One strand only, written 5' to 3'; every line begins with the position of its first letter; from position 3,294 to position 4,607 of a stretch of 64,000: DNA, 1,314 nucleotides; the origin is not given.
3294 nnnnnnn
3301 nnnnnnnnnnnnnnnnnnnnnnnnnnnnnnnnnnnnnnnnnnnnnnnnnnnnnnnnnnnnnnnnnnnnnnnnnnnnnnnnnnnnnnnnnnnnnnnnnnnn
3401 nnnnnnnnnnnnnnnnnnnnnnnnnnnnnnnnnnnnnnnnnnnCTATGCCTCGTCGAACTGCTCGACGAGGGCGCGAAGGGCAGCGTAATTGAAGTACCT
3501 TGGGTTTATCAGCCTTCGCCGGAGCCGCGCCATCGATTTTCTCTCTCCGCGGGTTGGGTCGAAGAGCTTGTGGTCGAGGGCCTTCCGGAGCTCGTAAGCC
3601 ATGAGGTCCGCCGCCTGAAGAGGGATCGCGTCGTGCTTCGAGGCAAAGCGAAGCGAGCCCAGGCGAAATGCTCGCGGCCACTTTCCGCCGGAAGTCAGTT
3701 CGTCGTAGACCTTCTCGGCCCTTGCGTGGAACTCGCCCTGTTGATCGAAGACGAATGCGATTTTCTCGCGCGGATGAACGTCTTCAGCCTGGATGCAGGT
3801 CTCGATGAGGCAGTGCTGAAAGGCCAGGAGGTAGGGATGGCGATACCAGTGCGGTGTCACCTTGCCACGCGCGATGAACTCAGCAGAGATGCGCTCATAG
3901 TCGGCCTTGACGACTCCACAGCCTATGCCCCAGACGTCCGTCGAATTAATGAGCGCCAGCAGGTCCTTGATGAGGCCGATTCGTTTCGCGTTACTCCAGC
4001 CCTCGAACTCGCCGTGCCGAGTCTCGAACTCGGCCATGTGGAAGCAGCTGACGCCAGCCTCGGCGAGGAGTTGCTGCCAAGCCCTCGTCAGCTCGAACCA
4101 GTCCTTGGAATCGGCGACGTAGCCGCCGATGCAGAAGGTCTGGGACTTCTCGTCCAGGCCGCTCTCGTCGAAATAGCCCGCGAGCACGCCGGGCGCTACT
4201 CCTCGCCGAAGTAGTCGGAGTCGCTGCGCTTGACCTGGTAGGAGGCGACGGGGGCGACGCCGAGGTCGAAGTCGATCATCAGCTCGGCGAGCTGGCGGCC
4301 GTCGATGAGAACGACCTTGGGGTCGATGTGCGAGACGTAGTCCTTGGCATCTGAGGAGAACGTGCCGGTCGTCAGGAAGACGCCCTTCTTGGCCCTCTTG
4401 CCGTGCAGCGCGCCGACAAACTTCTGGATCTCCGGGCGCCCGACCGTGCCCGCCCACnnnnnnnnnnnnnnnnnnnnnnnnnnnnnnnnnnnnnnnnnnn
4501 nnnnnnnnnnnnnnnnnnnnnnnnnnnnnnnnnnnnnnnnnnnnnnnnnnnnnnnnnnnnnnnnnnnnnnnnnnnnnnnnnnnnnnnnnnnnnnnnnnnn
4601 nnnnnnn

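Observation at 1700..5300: Lower-GC islet between rplQ and a regulator gene: zinc-ribbon Ser/Thr kinase + DUF3800 + Mrr restriction enzyme (candidate defence island)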

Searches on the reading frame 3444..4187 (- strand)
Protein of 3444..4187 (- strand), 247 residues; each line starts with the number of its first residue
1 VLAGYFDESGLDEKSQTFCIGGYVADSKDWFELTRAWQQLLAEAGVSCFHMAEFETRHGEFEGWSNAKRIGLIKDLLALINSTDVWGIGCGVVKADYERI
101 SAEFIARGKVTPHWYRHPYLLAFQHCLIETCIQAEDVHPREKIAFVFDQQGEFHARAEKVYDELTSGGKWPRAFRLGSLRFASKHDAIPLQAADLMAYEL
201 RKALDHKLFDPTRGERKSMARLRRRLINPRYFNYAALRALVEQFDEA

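Call 21: search_protein_families(library=pfam, proteins=[window:3444-4187:-], max_evalue=10)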
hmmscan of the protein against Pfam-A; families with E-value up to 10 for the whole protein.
window:3444-4187:- (247 aa): 2 families
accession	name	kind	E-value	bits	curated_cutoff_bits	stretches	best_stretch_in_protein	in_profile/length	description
PF12686.12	DUF3800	-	1.4e-11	45.7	21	1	5-201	3-147/149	Protein of unknown function (DUF3800)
PF16693.10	Yop-YscD_ppl_1st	-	0.028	14.5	24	1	13-36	25-48/62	YscD/CdsD-like Bon-like domain 1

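Call 22: search_protein_families(library=ncbifam, proteins=[window:3444-4187:-], max_evalue=0.1)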
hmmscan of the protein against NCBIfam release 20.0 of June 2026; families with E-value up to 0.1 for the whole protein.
window:3444-4187:- (247 aa): 0 families

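Call 23: find_homologous_proteins(query=window:3444-4187:-)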
Query window:3444-4187:- (247 aa): 85 proteins with E <= 0.001 among 1921 candidates.
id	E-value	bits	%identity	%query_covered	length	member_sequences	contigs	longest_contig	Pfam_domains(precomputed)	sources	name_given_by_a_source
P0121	2.3e-151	520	90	100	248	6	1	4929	PF12686.13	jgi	jgi:hypothetical protein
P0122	1.0e-150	518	91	100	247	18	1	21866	PF12686.13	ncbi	-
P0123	2.5e-140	484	83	100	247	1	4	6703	PF12686.13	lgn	-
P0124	1.2e-126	439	73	100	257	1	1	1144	PF12686.13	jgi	jgi:hypothetical protein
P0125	1.3e-100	354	63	97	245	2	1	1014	PF12686.13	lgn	-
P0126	3.4e-99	349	62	98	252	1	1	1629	PF12686.13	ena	-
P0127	2.1e-95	337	65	100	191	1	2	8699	PF12686.13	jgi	jgi:hypothetical protein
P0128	2.1e-67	245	45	98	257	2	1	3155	PF12686.13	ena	-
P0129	5.6e-65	237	44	98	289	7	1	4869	PF12686.13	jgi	jgi:hypothetical protein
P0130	7.3e-65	237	44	98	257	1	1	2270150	PF12686.13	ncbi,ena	-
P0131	8.7e-65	237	44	100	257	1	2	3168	-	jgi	jgi:hypothetical protein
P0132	8.2e-61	224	43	99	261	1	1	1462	PF12686.13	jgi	jgi:Protein of unknown function (DUF3800)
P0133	8.5e-61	224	43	99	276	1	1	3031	PF12686.13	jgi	jgi:uncharacterized protein DUF3800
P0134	5.3e-57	211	40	98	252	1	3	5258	PF12686.13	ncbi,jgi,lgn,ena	-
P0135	6.8e-56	207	41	98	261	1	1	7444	PF12686.13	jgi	jgi:hypothetical protein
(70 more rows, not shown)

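Call 24: find_encoding_contigs(protein=P0122, flank=8000, max_places=3)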
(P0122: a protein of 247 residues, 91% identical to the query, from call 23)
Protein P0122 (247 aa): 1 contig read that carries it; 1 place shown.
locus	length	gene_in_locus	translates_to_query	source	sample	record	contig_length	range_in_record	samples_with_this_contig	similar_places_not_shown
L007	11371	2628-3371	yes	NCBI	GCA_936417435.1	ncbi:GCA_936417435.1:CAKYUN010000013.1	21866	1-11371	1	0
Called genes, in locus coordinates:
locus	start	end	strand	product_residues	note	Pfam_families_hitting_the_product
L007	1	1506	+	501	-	?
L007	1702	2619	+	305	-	PF14338:Mrr_N, PF04471:Mrr_cat, PF22722:NA-iREase1, PF13156:Mrr_cat_2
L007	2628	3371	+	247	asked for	PF12686:DUF3800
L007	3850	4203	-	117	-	PF02452:PemK_toxin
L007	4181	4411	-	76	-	PF10047:DUF2281 (weak)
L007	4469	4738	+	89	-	-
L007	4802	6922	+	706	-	PF02897:Peptidase_S9_N, PF00326:Peptidase_S9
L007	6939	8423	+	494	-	-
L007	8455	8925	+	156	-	PF04191:PEMT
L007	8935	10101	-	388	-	PF02687:FtsX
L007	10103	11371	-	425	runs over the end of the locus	PF05195:AMP_N, PF00557:Peptidase_M24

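Call 25: find_encoding_contigs(protein=P0123, flank=8000, max_places=4)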
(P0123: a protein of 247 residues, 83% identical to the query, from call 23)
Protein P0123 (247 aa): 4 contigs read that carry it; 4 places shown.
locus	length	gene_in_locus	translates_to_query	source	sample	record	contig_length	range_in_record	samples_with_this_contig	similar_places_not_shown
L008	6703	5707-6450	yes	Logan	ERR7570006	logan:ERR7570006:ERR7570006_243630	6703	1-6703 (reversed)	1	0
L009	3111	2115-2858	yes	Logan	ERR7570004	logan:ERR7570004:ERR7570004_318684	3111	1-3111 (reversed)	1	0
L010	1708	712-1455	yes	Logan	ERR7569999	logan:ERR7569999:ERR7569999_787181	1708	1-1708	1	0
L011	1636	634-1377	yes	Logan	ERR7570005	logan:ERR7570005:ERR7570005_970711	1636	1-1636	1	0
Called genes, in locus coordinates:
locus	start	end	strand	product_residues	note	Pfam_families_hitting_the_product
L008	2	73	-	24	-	?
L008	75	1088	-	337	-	PF02899:Phage_int_SAM_1, PF13495:Phage_int_SAM_4, PF00589:Phage_integrase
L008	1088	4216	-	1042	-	PF01807:Zn_ribbon_DnaG, PF08275:DNAG_N (faint), PF13155:Toprim_2, PF13362:Toprim_3, PF13662:Toprim_4 (weak), PF27228:MTBMA_p00010_2nd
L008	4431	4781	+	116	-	PF12844:HTH_19 (weak), PF13443:HTH_26 (weak), PF13560:HTH_31, PF01381:HTH_3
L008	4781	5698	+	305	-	PF14338:Mrr_N, PF04471:Mrr_cat, PF22722:NA-iREase1, PF13156:Mrr_cat_2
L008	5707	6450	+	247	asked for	PF12686:DUF3800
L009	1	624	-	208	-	?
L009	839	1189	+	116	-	PF12844:HTH_19 (weak), PF13443:HTH_26 (weak), PF13560:HTH_31, PF01381:HTH_3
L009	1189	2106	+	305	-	PF14338:Mrr_N, PF04471:Mrr_cat, PF22722:NA-iREase1, PF13156:Mrr_cat_2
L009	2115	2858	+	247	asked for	PF12686:DUF3800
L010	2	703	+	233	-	?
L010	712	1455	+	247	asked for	PF12686:DUF3800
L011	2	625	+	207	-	?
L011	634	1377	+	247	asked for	PF12686:DUF3800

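Call 26: find_encoding_contigs(protein=P0130, flank=8000, max_places=2)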
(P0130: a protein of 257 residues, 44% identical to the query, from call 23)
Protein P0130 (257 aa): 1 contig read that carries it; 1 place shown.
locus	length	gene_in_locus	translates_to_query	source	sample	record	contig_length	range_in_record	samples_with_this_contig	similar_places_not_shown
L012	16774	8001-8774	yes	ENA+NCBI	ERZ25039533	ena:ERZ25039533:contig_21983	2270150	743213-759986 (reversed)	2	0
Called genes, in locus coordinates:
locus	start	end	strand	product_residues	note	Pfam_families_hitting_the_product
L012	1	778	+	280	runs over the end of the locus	PF04072:LCM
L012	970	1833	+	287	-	PF00561:Abhydrolase_1, PF12146:Hydrolase_4 (weak)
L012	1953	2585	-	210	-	-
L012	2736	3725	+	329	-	-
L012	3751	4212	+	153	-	PF00111:Fer2, PF01799:Fer2_2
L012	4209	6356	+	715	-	PF20256:MoCoBD_2, PF02738:MoCoBD_1, PF20256:MoCoBD_2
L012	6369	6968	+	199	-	-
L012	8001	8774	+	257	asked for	PF12686:DUF3800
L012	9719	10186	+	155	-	-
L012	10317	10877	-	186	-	-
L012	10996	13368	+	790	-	PF09586:YfhO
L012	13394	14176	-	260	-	PF13489:Methyltransf_23, PF08241:Methyltransf_11, PF08242:Methyltransf_12 (weak), PF13649:Methyltransf_25 (weak)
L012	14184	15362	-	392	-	PF00155:Aminotran_1_2 (weak), PF01041:DegT_DnrJ_EryC1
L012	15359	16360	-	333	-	PF13302:Acetyltransf_3 (faint), PF00583:Acetyltransf_1 (faint)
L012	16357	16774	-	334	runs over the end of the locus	PF00535:Glycos_transf_2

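Call 40: find_related_loci(query=A3, collection=genome_contigs, flank=6000)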
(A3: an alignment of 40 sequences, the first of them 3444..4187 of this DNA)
Query A3 (247 aa) in genome_contigs; peptide patterns used: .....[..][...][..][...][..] (x = any residue, [..] = any of these).
301 stretches matched a pattern; 211 encode a relative of the query (tblastn E <= 1e-3); the best 80 are kept; 80 distinct loci.
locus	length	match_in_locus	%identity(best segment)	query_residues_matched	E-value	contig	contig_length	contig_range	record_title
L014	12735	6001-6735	44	1-243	5e-71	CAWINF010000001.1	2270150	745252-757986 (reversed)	MAG: uncultured Acidobacteriota bacterium isolate MFD04944.bin.1.105 genome assembly, contig: contig_21983, whole genome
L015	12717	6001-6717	32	1-242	4e-34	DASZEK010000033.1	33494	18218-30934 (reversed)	MAG TPA_asm: Pyrinomonadaceae bacterium isolate SMAG_U6492 k141_74188, whole genome shotgun sequence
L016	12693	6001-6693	33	1-237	6e-33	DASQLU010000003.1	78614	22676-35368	MAG TPA_asm: Pyrinomonadaceae bacterium isolate SMAG_U10730 k141_365484, whole genome shotgun sequence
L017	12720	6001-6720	34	1-241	3e-33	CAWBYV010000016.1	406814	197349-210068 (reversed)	MAG: uncultured delta proteobacterium isolate MFD03044.bin.2.84 genome assembly, contig: contig_49714, whole genome shot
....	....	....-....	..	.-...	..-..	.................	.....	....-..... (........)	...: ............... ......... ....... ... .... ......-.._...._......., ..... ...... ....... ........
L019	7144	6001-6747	29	2-246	3e-31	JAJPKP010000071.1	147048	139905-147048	MAG: Proteobacteria bacterium isolate Centralia_MAG_89 k107_17156402, whole genome shotgun sequence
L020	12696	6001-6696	31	2-241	7e-31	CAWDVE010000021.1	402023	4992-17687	MAG: uncultured Candidatus Rokubacteria bacterium isolate MFD05674.bin.2.168 genome assembly, contig: contig_43264, whol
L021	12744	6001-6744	32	1-243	3e-29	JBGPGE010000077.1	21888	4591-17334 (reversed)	MAG: Candidatus Binatia bacterium isolate OBJ_0618_7090110_5 k141_437750_length_21888_cov_19.0000, whole genome shotgun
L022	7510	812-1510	29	1-234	3e-29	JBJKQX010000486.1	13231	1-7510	MAG: Candidatus Binataceae bacterium isolate Bin_45 S1Ck127_1276389_flag_1_multi_5.7776_len_13231, whole genome shotgun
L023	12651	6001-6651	31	2-224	4e-29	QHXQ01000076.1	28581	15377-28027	MAG: Acidobacteria bacterium isolate gp4 AA16 14_0919_09_20cm_scaffold_234_curated, whole genome shotgun sequence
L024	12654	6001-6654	30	1-222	4e-28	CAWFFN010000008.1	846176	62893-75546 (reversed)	MAG: uncultured delta proteobacterium isolate MFD00822.bin.1.250 genome assembly, contig: contig_44102, whole genome sho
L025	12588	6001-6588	34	1-202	1e-27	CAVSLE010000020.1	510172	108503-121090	MAG: uncultured Acidobacteriaceae bacterium isolate MFD05377.bin.1.119 genome assembly, contig: contig_80800, whole geno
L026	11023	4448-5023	32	1-201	3e-27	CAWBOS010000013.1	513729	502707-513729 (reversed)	MAG: uncultured delta proteobacterium isolate MFD01299.bin.3.111 genome assembly, contig: contig_6400, whole genome shot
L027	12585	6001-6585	34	1-202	2e-27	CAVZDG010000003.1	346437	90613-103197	MAG: uncultured Acidobacteriaceae bacterium isolate MFD09222.bin.1.125 genome assembly, contig: contig_37717, whole geno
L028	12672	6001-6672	33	1-233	2e-27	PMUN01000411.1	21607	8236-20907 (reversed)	MAG: Bryobacterales bacterium isolate palsa_143 73.20110700_P3D.9_contig_424, whole genome shotgun sequence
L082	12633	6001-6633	27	1-222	7e-19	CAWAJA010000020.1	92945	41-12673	MAG: uncultured Acidobacteriaceae bacterium isolate MFD02579.bin.2.7 genome assembly, contig: contig_8175, whole genome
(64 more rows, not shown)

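Call 53: search_solved_structures(query=A3, max_evalue=10)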
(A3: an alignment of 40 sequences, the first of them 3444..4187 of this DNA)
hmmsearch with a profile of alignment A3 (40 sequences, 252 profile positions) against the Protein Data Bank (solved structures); distinct sequences matched with E-value up to 10: 2.
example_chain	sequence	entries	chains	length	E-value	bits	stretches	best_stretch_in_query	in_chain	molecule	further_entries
8qai_A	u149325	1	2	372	0.43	13.3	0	118-167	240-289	sc-CC-7-LI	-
9spj_E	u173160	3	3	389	0.43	13.3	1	17-90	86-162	Large ribosomal subunit protein uL3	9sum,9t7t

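Call 55: search_protein_families(library=phrogs, proteins=[window:3444-4187:-], max_evalue=0.01)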
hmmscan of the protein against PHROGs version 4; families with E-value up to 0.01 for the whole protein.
window:3444-4187:- (247 aa): 0 families

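Call 63: predict_structure(alignment_id=A3)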
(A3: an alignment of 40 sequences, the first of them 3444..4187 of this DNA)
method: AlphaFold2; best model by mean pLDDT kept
length: 247 residues; sequences in the alignment: 40
mean_pLDDT: 93.8   pTM: 0.91
mean pLDDT of the five models: 93.8, 93.2, 92.7, 92.6, 91.9
residues with pLDDT >= 90: 207; 70-90: 39; 50-70: 1; < 50: 0
segments of 3 or more residues with pLDDT < 50: none
pLDDT, mean of each block of 10 residues (from residue 1): 97 93 98 98 98 96 97 98 97 95 79 87 97 92 96 93 86 94 97 98 95 94 93 94 79
secondary structure, 60 per line:
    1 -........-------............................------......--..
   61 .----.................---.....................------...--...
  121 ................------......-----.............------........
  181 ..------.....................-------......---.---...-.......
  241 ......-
elements in order: E2-9 E17-26 H27-44 H51-56 H66-82 E86-93 H94-106 H118-136 E143-148 H154-166 E176-182 H189-209 H217-222 E230-232 H234-246

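Call 68: fold_search(model_id=the predicted structure, library=pdb)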
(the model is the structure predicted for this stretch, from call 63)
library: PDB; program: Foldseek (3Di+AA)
matches with E <= 10: 345; with E <= 0.001: 4
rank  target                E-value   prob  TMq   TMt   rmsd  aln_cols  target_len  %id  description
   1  1eke_B                2.8e-05  1.00  0.47  0.50   7.0       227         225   14  CRYSTAL STRUCTURE OF CLASS II RIBONUCLEASE H (RNASE HII) WITH MES LIGAND (released 2000-09-13)
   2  1eke_A                2.1e-04  1.00  0.46  0.50   6.6       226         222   15  CRYSTAL STRUCTURE OF CLASS II RIBONUCLEASE H (RNASE HII) WITH MES LIGAND (released 2000-09-13)
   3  3p83_E                4.7e-04  1.00  0.43  0.50   7.8       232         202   14  Structure of the PCNA:RNase HII complex from Archaeoglobus fulgidus. (released 2011-02-02)
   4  3p83_D                9.0e-04  1.00  0.43  0.48   8.2       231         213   14  Structure of the PCNA:RNase HII complex from Archaeoglobus fulgidus. (released 2011-02-02)
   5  3asm                  1.0e-03  1.00  0.46  0.38   5.3       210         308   13  Crystal structure of Q54A mutant protein of Bst-RNase HIII (released 2011-06-08)
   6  1i39                  1.1e-03  1.00  0.42  0.50   8.7       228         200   13  RNASE HII FROM ARCHAEOGLOBUS FULGIDUS (released 2001-04-11)
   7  2dff                  1.4e-03  1.00  0.42  0.48   6.2       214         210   14  Crystal structure of Tk-RNase HII(1-204)-C (released 2007-03-06)
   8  1uax_A                1.5e-03  1.00  0.40  0.45   5.9       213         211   15  Crystal structure of the ribonuclease H2 from Pyrococcus horikoshii OT3 (released 2004-06-29)
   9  3p83_F                2.3e-03  1.00  0.41  0.48   8.4       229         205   14  Structure of the PCNA:RNase HII complex from Archaeoglobus fulgidus. (released 2011-02-02)
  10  1io2                  2.3e-03  0.99  0.36  0.40   7.5       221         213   13  Crystal structure of type 2 ribonuclease h from hyperthermophilic archaeon, thermococcus kodakaraensis kod1 (released 2001-04-18)
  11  2dfe                  3.3e-03  0.99  0.40  0.45   9.9       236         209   12  Crystal structure of Tk-RNase HII(1-200)-C (released 2007-03-06)
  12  2dfh                  3.5e-03  1.00  0.39  0.43   6.5       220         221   15  Crystal structure of Tk-RNase HII(1-212)-C (released 2007-03-06)
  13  3vn5                  1.3e-02  0.98  0.39  0.38   7.1       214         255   13  Crystal structure of Aquifex aeolicus RNase H3 (released 2012-12-26)
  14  1x1p                  1.4e-02  0.95  0.38  0.42   9.2       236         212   15  Crystal structure of Tk-RNase HII(1-197)-A(28-42) (released 2006-01-17)
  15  3puf_M                2.3e-02  0.99  0.49  0.45   4.3       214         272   15  Crystal structure of human RNase H2 complex (released 2010-12-22)
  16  3o3g_A                2.6e-02  0.85  0.36  0.39  11.4       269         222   13  T. maritima RNase H2 in complex with nucleic acid substrate and calcium ions (released 2010-12-08)
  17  3puf_P                4.9e-02  0.97  0.47  0.45   5.0       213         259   14  Crystal structure of human RNase H2 complex (released 2010-12-22)
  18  3puf_D                5.5e-02  0.98  0.48  0.44   4.6       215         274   13  Crystal structure of human RNase H2 complex (released 2010-12-22)
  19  3puf_J                5.9e-02  0.96  0.45  0.42   5.2       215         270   13  Crystal structure of human RNase H2 complex (released 2010-12-22)
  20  3p5j_A                5.9e-02  0.94  0.45  0.43   6.2       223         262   14  The structure of the human RNase H2 complex defines key interaction interfaces relevant to enzyme function and human d (released 2010-11-17)
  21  3p56_A                7.9e-02  0.82  0.42  0.42   5.4       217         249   13  The structure of the human RNase H2 complex defines key interaction interfaces relevant to enzyme function and human d (released 2010-11-17)
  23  8yjz_H                1.5e-01  0.82  0.44  0.37   5.5       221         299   13  Structure of the human endogenous PCNA-FEN1-RNase H2 complex - State D (released 2024-12-04)
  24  3puf_A                2.1e-01  0.85  0.47  0.43   5.0       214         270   15  Crystal structure of human RNase H2 complex (released 2010-12-22)
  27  3puf_G                2.9e-01  0.54  0.42  0.39   5.8       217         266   13  Crystal structure of human RNase H2 complex (released 2010-12-22)
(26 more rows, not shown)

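Call 75: search_protein_families(library=pfam, proteins=[L082:7257-8273:-, L007:1-1506:+, L008:4431-4781:+], max_evalue=0.01)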
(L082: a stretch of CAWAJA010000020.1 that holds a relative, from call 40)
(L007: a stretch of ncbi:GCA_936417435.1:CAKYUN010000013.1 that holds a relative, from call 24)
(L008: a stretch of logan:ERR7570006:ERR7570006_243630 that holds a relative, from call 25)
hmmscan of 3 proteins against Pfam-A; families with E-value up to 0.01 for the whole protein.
L082:7257-8273:- (338 aa): 2 families
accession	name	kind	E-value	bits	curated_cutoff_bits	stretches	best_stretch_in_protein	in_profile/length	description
PF12762.13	DDE_Tnp_IS1595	-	7.9e-40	136.8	27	1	153-297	5-153/153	ISXO2-like transposase domain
PF12760.12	Zn_ribbon_IS1595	-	3.9e-09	36.8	25.4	1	31-69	5-42/46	Transposase zinc-ribbon domain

L007:1-1506:+ (501 aa): 3 families
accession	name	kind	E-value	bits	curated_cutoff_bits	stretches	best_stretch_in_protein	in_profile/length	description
PF13607.11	Succ_CoA_lig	-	3.1e-33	114.9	27.4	1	193-324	7-136/138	Succinyl-CoA ligase like flavodoxin domain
PF13380.12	CoA_binding_2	-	6.1e-18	65.8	22.8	1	34-165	1-114/116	CoA binding domain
PF02629.25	CoA_binding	-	4.5e-09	37.4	22.3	1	34-123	4-94/97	CoA binding domain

L008:4431-4781:+ (116 aa): 7 families
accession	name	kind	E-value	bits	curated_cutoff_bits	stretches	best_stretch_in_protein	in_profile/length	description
PF01381.28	HTH_3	-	3.5e-14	53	23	1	5-59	1-55/55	Helix-turn-helix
PF13560.12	HTH_31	-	5.6e-13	49.4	27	1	1-59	2-61/64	Helix-turn-helix domain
PF12844.13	HTH_19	-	9.8e-08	32.2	30.2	1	2-60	1-59/64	Helix-turn-helix domain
PF13443.12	HTH_26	-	1.2e-06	29.1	22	1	4-63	1-61/63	Cro/C1-type HTH DNA-binding domain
PF07022.19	Phage_CI_repr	-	0.00076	20.2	22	1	5-60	3-58/65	Bacteriophage CI repressor helix-turn-helix domain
PF15943.11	YdaS_toxin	-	0.0029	17.8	30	0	16-42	11-38/65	Bacterial toxin YdaS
PF20432.4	Xre-like-HTH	-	0.0035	18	25.8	0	5-28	15-38/63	Antitoxin Xre-like helix-turn-helix domain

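Call 86: find_related_loci(query=A3, collection=viral_contigs, flank=5000)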
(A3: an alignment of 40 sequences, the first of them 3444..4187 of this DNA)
Query A3 (247 aa) in viral_contigs; peptide patterns used: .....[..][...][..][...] (x = any residue, [..] = any of these).
17 stretches matched a pattern; 11 encode a relative of the query (tblastn E <= 1e-3); 11 distinct loci.
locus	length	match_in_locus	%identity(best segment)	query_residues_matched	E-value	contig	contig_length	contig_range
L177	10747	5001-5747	30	1-241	2e-28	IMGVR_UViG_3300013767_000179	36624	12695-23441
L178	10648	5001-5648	28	1-217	1e-23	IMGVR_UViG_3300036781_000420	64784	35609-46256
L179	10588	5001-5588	27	1-199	1e-18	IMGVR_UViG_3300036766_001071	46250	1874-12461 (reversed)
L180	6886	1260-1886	28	2-213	3e-17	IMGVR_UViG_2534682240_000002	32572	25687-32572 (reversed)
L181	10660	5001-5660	25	1-232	5e-14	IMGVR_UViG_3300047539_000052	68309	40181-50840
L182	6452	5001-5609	28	4-222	1e-13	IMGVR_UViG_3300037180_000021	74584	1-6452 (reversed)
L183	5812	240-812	24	1-198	5e-13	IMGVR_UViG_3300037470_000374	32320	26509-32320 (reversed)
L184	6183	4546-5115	25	1-198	7e-13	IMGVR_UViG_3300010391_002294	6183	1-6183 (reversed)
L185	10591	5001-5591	23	1-204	9e-13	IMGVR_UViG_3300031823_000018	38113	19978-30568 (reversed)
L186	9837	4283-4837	26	1-202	1e-10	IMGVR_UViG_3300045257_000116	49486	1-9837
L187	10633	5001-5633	26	2-202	9e-9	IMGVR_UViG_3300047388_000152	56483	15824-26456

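Call 92: search_dna_similar(query=window:3444-4187:-, collection=plasmids, mode=protein, max_rows=25)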
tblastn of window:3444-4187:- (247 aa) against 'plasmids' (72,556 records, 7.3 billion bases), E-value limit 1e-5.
Records with a match: 10; places in all: 10; records where one place covers at least 80% of the query: 6.
Best place of each record, by identity: <60% 10.
By first word of the organism name: Bradyrhizobium 7; Polaromonas 1; Mesorhizobium 1; Shinella 1.
By predicted mobility (MOB-suite, as given by PLSDB): conjugative 7; non-mobilizable 3.
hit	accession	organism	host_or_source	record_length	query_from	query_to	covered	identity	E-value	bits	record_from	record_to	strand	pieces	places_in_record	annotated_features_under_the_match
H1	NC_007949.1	Polaromonas sp. JS666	-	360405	1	203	82%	26.6%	3e-10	67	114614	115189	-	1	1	DUF3800 domain-containing protein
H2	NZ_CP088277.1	Bradyrhizobium barranii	Glycine max cv. AC Glengarry,cell ...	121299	7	227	89%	24.3%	1e-12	74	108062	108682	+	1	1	hypothetical protein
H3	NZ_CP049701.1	Bradyrhizobium barranii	Glycine max cv. AC Glengarry,cell ...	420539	7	227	89%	24.3%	1e-12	74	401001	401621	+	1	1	hypothetical protein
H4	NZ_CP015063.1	Mesorhizobium ciceri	Cicer arietinum,Pure Sample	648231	2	221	89%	24.2%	7e-9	63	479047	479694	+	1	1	DUF3800 domain-containing protein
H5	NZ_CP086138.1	Bradyrhizobium barranii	Glycine max cv. AC Orford,Cell ...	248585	7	227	89%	23.9%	4e-12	73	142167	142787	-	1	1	hypothetical protein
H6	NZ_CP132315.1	Shinella oryzae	Homo sapiens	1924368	2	202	81%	24.3%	4e-9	64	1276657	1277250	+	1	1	none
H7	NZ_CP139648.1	Bradyrhizobium japonicum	Glycine max,cell culture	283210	7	195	77%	23.2%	7e-8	60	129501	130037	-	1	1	hypothetical protein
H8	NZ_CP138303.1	Bradyrhizobium japonicum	Glycine max,cell culture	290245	7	195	77%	23.2%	7e-8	60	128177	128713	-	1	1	hypothetical protein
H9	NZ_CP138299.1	Bradyrhizobium japonicum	Glycine max,cell culture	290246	7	195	77%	23.2%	7e-8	60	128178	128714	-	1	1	hypothetical protein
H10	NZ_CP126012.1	Bradyrhizobium japonicum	Glycine max,soybean,root nodule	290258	7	195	77%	23.2%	7e-8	60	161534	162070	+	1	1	hypothetical protein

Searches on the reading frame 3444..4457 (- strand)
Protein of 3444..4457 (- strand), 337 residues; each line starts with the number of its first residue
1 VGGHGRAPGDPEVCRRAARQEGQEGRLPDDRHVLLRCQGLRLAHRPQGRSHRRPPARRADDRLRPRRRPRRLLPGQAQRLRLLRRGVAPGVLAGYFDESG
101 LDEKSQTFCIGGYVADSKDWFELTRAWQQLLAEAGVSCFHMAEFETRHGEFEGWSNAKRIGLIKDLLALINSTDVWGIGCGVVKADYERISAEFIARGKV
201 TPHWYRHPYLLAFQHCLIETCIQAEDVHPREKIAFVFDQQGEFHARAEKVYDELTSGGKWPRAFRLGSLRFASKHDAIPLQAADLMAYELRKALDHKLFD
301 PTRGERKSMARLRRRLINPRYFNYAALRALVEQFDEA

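Call 3: search_protein_families(library=pfam, proteins=[window:3444-4457:-], max_evalue=0.01)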
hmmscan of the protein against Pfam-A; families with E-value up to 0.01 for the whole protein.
window:3444-4457:- (337 aa): 1 family
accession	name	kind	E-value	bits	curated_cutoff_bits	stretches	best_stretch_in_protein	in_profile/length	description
PF12686.12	DUF3800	-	3.6e-11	44.4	21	1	95-291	3-147/149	Protein of unknown function (DUF3800)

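Call 4: search_protein_families(library=padloc, proteins=[window:3444-4457:-], max_evalue=0.01)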
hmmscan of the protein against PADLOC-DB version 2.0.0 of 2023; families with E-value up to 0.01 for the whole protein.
window:3444-4457:- (337 aa): 0 families
